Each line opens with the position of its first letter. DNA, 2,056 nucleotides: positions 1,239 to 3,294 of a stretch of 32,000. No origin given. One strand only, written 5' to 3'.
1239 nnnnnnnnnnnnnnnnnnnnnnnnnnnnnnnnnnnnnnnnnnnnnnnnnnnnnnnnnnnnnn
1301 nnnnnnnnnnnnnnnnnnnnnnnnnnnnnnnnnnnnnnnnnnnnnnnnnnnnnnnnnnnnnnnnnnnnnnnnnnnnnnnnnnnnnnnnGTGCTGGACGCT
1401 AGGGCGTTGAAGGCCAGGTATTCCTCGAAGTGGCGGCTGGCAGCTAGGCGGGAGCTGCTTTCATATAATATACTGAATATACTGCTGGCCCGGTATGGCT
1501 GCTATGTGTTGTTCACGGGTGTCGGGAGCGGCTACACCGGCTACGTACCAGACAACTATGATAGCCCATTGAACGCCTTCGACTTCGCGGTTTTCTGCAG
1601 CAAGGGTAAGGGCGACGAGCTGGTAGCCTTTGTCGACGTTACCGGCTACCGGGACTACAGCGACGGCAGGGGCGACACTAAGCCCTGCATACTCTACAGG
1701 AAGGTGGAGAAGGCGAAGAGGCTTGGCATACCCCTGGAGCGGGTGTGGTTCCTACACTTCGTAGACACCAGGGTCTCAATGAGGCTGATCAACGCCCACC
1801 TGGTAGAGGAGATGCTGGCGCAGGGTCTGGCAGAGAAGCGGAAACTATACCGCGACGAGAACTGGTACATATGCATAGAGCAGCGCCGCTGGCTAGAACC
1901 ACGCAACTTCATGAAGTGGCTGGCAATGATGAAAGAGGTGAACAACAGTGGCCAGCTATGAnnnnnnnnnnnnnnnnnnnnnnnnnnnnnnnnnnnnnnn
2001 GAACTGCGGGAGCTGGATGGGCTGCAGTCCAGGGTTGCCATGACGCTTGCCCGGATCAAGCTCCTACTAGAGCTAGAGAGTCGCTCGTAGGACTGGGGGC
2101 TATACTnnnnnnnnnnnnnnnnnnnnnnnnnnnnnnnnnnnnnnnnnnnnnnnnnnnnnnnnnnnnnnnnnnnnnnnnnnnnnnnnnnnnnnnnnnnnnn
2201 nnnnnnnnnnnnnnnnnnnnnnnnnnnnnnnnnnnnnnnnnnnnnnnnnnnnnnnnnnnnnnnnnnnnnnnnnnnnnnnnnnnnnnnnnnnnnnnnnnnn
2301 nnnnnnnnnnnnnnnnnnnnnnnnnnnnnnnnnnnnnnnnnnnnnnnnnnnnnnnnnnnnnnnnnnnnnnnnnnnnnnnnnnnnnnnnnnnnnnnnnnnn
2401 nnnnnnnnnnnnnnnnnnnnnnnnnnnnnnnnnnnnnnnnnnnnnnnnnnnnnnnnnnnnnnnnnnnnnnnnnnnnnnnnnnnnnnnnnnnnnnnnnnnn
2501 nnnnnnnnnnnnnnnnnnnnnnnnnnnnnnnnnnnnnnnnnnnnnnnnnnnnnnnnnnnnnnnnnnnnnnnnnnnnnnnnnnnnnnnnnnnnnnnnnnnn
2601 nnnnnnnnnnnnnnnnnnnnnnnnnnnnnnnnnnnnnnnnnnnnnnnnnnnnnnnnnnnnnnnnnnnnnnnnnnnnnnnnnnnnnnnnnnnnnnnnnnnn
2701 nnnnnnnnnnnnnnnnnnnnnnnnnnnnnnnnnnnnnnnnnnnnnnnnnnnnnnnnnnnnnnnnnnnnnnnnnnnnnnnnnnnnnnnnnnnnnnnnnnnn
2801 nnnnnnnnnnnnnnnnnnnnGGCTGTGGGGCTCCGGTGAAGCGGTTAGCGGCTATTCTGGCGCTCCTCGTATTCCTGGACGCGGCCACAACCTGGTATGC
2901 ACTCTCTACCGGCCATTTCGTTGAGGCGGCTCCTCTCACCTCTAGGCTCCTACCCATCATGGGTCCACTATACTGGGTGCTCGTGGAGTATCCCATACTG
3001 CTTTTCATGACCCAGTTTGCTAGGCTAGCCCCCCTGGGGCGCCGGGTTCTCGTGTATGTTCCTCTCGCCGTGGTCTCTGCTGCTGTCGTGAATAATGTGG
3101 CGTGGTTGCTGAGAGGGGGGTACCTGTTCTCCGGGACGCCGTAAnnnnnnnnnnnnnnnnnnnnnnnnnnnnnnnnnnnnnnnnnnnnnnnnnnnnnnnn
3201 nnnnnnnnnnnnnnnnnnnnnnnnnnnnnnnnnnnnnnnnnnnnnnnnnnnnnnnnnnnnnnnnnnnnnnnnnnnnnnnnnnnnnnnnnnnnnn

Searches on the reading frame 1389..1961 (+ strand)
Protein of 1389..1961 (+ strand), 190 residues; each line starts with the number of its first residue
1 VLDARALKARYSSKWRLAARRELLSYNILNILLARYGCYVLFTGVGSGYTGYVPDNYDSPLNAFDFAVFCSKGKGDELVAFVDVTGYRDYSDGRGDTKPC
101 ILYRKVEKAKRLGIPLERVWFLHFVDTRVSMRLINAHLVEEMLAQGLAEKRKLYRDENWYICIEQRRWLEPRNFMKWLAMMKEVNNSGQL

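Call 18: find_encoding_contigs(protein=window:1389-1961:+, flank=10000, max_places=3)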
Protein window:1389-1961:+ (190 aa): no gene with exactly this product is on record in the collection.

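Call 37: search_protein_families(library=pfam, proteins=[window:1389-1961:+], max_evalue=0.01)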
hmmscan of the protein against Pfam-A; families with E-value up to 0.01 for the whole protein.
window:1389-1961:+ (190 aa): 1 family
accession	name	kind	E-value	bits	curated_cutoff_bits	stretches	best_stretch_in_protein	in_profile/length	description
PF12187.14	VirArc_Nuclease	-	1.6e-06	28.3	20.1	1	35-168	45-182/190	Viral/Archaeal nuclease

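Call 53: search_protein_families(library=phrogs, proteins=[window:1389-1961:+], max_evalue=0.01)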
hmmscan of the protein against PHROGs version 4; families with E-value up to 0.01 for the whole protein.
window:1389-1961:+ (190 aa): 1 family
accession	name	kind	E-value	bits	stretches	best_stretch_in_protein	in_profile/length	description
phrog_9634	-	DNA, RNA and nucleotide metabolism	9e-25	88.3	1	2-180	2-195/209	nuclease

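Call 67: search_dna_similar(query=window:1389-1961:+, collection=phages, mode=protein, max_evalue=0.01, max_rows=15)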
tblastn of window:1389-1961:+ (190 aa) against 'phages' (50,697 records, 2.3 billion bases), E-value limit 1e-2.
Records with a match: 18; places in all: 18; records where one place covers at least 80% of the query: 5.
Best place of each record, by identity: <60% 18.
By first word of the organism name: Sulfolobus 16; Aeropyrum 2.
By host as written in the record: - 4; Sulfolobus islandicus 4; Aeropyrum pernix 2; Sulfolobus sp. E5-1 2; Sulfolobus islandicus ARN3/4 2; Sulfolobus sp. 1; Sulfolobus sp. E11-6 1; Sulfolobus 1; and 1 more.
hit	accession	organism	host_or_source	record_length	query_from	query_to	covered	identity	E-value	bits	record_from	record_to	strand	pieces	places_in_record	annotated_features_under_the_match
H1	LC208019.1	Aeropyrum globular virus 1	Aeropyrum pernix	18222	2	186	97%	32.6%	2e-15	79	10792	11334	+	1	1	nuclease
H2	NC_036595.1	Aeropyrum globular virus 1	Aeropyrum pernix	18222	2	186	97%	32.6%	2e-15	79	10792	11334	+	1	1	nuclease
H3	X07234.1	Sulfolobus spindle-shaped virus 1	-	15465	21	168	78%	28.4%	7e-5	48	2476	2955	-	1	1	ORF D-244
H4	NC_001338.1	Sulfolobus spindle-shaped virus 1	-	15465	21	168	78%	28.4%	7e-5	48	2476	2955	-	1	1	nuclease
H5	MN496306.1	Sulfolobus spindle-shaped virus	Sulfolobus sp. E5-1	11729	7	180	92%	23.1%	4e-3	43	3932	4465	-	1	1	hypothetical protein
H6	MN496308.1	Sulfolobus spindle-shaped virus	Sulfolobus sp. E5-1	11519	7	180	92%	22.3%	2e-3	44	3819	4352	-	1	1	hypothetical protein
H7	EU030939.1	Sulfolobus spindle-shaped virus 5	Sulfolobus islandicus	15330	32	168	72%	27.3%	6e-3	42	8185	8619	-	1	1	hypothetical protein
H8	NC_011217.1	Sulfolobus spindle-shaped virus 5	Sulfolobus islandicus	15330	32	168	72%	27.3%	6e-3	42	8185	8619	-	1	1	nuclease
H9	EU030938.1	Sulfolobus spindle-shaped virus 4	Sulfolobus islandicus ARN3/4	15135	21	156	72%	27.4%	2e-3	44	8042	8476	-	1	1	hypothetical protein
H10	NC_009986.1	Sulfolobus spindle-shaped virus 4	Sulfolobus islandicus ARN3/4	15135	21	156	72%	27.4%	2e-3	44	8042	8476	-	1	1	nuclease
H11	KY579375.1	Sulfolobus spindle-shaped virus 3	Sulfolobus sp.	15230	21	156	72%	27.4%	2e-3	44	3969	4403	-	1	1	ORF14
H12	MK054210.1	Sulfolobus spindle-shaped virus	Sulfolobus islandicus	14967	36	168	70%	27.5%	5e-5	49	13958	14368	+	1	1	hypothetical protein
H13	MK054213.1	Sulfolobus spindle-shaped virus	Sulfolobus islandicus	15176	36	168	70%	27.5%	5e-5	49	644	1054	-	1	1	hypothetical protein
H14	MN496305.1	Sulfolobus spindle-shaped virus SSV19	Sulfolobus sp. E11-6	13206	2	180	94%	20.4%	6e-3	42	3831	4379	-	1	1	hypothetical protein (x2)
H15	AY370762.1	Sulfolobus spindle-shaped virus 2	-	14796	33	156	65%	28.7%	3e-4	46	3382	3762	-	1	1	ORF 211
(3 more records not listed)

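Call 69: get_annotated_region(hit=H4, flank=2500)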
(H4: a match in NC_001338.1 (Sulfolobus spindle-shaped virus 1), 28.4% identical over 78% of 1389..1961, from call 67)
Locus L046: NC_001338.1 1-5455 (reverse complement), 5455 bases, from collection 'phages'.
description: Sulfolobus virus 1 complete genome (provirus).
organism: Sulfolobus spindle-shaped virus 1 (NCBI taxid 244589)
taxonomy: Viruses; Fuselloviridae; Alphafusellovirus
host: -; source: -; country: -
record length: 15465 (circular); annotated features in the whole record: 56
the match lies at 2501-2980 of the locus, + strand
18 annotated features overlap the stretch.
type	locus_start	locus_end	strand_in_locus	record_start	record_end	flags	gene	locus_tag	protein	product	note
misc_feature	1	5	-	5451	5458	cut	-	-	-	-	pot. alt. transcription termination site Tind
misc_feature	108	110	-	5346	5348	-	-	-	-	-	pot. transcription termination site Tind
CDS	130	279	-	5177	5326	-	-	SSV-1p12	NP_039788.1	ORF B-49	-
misc_feature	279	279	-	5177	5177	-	-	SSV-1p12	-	-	start transcript Tind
regulatory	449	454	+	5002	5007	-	-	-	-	promoter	promoter box A (T5)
misc_feature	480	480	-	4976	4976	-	-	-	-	-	start transcript T5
CDS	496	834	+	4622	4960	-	-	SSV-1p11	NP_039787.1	ORF F-112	-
CDS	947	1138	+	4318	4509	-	-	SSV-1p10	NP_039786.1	helix-turn-helix protein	-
CDS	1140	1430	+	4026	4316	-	-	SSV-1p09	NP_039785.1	ORF E-96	-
CDS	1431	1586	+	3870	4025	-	-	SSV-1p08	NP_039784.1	ribbon-helix-helix protein, CopG family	-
CDS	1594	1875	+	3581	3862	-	-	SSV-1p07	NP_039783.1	transcriptional regulator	-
CDS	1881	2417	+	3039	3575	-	-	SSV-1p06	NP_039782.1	staphopain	-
CDS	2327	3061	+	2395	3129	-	-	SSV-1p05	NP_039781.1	nuclease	-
CDS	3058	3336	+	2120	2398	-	-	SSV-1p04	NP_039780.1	ORF F-92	-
CDS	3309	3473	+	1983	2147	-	-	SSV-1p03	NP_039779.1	ORF E-54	-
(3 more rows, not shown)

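Call 70: get_annotated_region(hit=H2, flank=9000)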
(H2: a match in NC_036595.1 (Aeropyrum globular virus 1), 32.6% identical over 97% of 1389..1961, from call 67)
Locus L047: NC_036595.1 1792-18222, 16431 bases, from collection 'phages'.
description: Aeropyrum globular virus 1 genomic DNA, complete genome.
organism: Aeropyrum globular virus 1 (NCBI taxid 1932713)
taxonomy: Viruses
host: Aeropyrum pernix; source: -; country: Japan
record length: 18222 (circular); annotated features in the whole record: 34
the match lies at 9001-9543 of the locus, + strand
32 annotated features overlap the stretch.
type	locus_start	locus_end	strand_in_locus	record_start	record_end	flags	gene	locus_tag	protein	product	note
CDS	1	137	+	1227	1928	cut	-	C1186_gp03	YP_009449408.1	hypothetical protein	-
CDS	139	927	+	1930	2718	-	-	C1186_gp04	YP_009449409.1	protease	-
CDS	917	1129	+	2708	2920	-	-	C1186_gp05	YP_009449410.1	putative trypsin-like protein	-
CDS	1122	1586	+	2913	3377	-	-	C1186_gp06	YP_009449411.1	hypothetical protein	-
CDS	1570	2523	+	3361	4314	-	-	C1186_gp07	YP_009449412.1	hypothetical protein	-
CDS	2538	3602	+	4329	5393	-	-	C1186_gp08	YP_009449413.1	hypothetical protein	-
CDS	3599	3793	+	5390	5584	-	-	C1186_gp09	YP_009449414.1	hypothetical protein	-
CDS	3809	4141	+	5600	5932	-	-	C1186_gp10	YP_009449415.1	hypothetical protein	-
CDS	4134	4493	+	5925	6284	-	-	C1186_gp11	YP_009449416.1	hypothetical protein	-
CDS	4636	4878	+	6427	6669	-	-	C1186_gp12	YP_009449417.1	hypothetical protein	-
CDS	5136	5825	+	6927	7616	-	-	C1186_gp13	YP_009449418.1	hypothetical protein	-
CDS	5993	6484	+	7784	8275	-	-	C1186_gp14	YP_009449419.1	hypothetical protein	-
CDS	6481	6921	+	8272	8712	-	-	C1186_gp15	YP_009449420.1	putative RHH DNA-binding protein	-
CDS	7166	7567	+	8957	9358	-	-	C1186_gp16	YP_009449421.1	hypothetical protein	-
CDS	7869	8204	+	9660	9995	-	-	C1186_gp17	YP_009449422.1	hypothetical protein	-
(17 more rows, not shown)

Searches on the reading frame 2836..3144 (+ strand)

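Call 37: search_protein_families(library=pfam, proteins=[window:2836-3144:+], max_evalue=0.01)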
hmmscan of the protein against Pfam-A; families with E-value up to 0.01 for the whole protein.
window:2836-3144:+ (102 aa): 2 families
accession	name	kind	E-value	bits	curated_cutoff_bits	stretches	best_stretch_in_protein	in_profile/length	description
PF18902.5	DUF5658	-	4.6e-05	24.6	25.2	1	9-85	1-79/82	Domain of unknown function (DUF5658)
PF14036.11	YlaH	-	0.0096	16.7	27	1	45-82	10-47/76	YlaH-like protein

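Call 53: search_protein_families(library=phrogs, proteins=[window:2836-3144:+], max_evalue=0.01)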
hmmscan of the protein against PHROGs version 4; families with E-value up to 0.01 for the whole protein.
window:2836-3144:+ (102 aa): 0 families
